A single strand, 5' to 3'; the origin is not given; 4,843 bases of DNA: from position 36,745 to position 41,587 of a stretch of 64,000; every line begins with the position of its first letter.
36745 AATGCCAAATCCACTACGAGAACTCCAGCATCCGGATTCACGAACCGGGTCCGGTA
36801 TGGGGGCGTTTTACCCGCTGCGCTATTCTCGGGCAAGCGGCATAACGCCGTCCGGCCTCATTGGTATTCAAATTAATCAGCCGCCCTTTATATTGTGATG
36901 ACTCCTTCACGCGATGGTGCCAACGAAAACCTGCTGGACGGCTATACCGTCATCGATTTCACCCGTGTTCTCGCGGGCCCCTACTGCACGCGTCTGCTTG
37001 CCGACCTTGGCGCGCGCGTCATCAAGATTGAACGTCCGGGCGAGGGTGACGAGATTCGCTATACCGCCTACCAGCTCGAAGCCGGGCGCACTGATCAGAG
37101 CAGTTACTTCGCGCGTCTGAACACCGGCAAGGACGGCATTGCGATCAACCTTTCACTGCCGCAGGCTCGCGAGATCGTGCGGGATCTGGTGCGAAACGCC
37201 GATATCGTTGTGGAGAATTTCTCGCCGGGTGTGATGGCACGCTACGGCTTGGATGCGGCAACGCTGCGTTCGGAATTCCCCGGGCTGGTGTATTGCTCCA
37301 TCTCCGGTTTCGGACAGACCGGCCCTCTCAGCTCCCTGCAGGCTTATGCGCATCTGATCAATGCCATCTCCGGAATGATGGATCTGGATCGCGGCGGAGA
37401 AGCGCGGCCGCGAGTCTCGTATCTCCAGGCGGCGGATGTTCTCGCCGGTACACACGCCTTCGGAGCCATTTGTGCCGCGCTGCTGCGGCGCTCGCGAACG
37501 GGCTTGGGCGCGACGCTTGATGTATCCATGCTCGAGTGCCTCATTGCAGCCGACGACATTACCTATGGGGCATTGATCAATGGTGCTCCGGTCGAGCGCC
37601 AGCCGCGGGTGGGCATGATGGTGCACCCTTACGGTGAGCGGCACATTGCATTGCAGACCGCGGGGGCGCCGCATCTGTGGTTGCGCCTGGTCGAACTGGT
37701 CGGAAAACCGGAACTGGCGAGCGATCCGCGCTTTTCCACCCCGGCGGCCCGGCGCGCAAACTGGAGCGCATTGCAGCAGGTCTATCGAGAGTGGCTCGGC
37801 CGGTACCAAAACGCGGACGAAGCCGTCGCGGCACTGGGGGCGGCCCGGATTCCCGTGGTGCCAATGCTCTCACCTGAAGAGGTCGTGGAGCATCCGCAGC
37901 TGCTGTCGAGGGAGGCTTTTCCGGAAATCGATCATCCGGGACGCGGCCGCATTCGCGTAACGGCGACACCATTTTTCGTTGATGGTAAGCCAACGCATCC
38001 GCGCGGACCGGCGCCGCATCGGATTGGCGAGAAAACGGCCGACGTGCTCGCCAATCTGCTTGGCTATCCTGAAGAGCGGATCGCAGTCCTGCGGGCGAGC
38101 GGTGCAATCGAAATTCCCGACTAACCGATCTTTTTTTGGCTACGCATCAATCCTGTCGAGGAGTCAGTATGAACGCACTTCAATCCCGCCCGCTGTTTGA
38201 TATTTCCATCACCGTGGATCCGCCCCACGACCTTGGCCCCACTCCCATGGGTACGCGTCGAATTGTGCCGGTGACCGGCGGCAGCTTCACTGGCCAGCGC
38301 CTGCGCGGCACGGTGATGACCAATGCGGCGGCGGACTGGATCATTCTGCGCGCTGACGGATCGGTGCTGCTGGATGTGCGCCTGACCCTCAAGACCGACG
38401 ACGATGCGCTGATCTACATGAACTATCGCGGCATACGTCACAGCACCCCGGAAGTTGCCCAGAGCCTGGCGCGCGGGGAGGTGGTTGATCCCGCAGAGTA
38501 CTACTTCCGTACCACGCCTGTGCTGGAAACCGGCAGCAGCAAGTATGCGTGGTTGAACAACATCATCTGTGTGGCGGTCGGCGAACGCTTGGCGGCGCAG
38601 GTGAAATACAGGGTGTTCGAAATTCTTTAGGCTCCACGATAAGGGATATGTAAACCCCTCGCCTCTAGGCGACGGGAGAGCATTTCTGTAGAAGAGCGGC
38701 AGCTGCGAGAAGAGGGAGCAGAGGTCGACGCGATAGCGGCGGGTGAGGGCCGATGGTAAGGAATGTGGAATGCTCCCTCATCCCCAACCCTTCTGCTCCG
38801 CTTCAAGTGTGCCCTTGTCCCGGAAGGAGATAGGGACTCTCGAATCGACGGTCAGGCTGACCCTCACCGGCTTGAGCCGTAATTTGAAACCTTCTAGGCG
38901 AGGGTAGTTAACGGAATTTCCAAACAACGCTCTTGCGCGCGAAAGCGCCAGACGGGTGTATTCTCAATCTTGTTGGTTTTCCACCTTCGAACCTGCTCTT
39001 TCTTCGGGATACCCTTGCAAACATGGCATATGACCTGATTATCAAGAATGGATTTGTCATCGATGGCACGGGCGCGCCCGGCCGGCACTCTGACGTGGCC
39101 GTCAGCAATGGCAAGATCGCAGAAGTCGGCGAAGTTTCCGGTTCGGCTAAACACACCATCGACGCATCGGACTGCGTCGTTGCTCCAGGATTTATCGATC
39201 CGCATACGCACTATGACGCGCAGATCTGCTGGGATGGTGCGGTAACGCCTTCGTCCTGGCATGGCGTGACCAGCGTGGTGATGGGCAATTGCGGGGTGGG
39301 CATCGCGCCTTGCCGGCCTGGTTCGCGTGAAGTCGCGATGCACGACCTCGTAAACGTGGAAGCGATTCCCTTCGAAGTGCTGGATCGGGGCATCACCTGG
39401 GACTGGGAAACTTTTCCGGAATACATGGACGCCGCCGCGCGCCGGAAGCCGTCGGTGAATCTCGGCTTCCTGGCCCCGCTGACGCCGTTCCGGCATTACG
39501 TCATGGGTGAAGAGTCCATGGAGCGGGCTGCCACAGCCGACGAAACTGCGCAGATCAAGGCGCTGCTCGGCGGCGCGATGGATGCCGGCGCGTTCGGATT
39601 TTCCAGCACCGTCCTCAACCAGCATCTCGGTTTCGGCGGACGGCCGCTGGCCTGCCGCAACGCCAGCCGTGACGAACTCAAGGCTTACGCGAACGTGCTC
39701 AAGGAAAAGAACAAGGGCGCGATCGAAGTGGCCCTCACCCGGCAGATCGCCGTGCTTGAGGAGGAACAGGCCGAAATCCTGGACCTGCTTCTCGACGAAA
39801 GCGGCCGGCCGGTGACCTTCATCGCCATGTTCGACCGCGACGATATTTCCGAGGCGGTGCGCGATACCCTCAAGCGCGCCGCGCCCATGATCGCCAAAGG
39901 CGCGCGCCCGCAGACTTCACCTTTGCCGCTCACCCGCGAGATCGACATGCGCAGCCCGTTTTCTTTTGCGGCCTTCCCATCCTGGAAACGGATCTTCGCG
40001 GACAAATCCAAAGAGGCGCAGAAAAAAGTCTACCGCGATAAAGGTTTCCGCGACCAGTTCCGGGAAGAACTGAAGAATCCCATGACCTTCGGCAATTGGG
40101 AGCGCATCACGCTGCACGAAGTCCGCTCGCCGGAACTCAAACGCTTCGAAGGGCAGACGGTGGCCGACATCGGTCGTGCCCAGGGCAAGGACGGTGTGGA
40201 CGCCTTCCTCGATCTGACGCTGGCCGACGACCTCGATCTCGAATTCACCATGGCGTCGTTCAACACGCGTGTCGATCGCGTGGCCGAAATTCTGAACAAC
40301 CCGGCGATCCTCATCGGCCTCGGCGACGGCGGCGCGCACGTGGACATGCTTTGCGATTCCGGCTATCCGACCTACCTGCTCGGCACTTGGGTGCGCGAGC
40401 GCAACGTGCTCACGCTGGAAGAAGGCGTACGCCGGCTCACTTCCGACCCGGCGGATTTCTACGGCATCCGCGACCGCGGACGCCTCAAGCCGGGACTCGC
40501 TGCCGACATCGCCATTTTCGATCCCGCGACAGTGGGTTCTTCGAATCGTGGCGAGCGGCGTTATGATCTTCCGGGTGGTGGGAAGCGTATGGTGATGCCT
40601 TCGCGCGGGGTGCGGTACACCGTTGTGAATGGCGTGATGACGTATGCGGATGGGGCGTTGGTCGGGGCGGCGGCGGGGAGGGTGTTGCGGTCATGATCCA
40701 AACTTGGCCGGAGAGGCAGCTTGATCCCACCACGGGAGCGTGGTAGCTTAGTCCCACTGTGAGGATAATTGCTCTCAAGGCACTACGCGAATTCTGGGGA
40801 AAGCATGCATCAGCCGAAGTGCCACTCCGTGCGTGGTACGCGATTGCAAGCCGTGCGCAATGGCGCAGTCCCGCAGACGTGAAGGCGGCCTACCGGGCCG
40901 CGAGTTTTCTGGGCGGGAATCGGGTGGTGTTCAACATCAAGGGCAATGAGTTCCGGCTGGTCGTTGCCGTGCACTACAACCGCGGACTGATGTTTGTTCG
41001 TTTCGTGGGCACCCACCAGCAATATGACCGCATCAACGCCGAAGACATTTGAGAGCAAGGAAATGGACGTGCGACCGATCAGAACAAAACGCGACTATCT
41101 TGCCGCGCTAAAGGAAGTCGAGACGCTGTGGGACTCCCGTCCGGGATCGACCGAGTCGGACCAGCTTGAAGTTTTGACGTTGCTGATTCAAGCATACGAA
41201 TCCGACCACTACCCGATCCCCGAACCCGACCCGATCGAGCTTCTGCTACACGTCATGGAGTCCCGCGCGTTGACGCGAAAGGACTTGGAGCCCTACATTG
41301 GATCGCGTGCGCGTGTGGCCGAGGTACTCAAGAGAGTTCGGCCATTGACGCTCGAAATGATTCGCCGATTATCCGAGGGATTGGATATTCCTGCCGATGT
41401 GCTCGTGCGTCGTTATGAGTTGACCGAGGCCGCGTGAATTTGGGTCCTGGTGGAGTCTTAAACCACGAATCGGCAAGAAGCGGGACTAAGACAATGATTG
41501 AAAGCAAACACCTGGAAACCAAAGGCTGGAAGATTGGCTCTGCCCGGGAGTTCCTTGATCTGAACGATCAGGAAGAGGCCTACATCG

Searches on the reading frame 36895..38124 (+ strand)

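Call 86: search_protein_families(library=pfam, proteins=[window:36895-38124:+], max_evalue=0.001)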
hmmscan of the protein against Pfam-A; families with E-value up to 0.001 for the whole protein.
window:36895-38124:+ (409 aa): 1 family
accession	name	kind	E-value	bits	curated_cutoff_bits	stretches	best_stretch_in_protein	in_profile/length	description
PF02515.22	CoA_transf_3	-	6.8e-97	325.3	23.3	1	14-375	1-361/366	CoA-transferase family III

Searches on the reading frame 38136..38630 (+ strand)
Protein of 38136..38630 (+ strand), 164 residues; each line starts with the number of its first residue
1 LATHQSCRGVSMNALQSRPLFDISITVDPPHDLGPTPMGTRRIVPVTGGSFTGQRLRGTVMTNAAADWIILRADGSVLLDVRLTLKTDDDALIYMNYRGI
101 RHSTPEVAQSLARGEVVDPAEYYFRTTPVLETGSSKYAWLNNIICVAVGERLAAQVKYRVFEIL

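Call 86: search_protein_families(library=pfam, proteins=[window:38136-38630:+], max_evalue=0.001)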
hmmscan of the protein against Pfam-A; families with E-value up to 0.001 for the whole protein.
window:38136-38630:+ (164 aa): 1 family
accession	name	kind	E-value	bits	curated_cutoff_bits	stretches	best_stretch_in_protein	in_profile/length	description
PF11578.13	DUF3237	-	2.3e-47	160.9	24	1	18-163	4-149/149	Protein of unknown function (DUF3237)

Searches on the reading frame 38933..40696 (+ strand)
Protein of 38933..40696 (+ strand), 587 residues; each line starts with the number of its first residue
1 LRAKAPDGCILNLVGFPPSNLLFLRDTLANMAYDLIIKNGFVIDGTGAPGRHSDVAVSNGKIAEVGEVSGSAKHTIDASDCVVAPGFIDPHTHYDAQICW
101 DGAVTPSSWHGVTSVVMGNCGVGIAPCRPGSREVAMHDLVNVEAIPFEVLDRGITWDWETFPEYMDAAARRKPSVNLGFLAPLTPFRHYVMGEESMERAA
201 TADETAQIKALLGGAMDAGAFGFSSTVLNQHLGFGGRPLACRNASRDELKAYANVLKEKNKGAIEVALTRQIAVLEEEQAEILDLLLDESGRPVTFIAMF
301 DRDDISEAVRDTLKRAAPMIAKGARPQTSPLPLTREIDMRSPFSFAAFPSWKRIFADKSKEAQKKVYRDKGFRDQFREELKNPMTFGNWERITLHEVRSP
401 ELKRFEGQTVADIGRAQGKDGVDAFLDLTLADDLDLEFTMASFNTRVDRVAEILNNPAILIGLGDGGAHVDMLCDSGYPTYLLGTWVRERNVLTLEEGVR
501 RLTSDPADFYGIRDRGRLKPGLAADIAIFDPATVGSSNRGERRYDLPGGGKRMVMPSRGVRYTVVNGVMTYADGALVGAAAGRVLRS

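Call 86: search_protein_families(library=pfam, proteins=[window:38933-40696:+], max_evalue=0.001)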
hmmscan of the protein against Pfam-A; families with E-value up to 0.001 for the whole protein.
window:38933-40696:+ (587 aa): 2 families
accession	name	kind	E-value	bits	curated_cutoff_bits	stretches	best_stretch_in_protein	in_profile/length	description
PF07969.17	Amidohydro_3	-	6.6e-36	125.2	29.7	1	75-571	2-472/472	Amidohydrolase family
PF01979.26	Amidohydro_1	-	1.2e-10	41.7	25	1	447-539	232-332/345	Amidohydrolase family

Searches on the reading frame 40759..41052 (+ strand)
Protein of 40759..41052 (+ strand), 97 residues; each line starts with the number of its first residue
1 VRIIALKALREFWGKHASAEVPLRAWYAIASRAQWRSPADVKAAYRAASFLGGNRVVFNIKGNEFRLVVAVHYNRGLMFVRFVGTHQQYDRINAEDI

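Call 3: search_protein_families(library=pfam, proteins=[window:40759-41052:+], max_evalue=0.01)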
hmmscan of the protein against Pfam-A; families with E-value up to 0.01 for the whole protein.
window:40759-41052:+ (97 aa): 1 family
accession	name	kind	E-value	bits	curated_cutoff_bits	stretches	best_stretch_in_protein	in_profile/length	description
PF09907.15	HigB_toxin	-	4.9e-31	107.3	27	1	20-92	2-74/74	HigB_toxin, RelE-like toxic component of a toxin-antitoxin system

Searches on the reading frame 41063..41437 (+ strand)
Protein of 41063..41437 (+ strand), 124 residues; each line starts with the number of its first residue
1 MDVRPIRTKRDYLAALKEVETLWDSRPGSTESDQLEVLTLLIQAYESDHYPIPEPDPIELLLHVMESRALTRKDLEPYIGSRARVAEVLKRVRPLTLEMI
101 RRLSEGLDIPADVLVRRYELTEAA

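Call 3: search_protein_families(library=pfam, proteins=[window:41063-41437:+], max_evalue=0.01)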
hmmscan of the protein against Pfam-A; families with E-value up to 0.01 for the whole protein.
window:41063-41437:+ (124 aa): 1 family
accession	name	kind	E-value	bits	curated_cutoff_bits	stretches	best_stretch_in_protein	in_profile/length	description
PF01381.28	HTH_3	-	0.0011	19.4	23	1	66-114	6-55/55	Helix-turn-helix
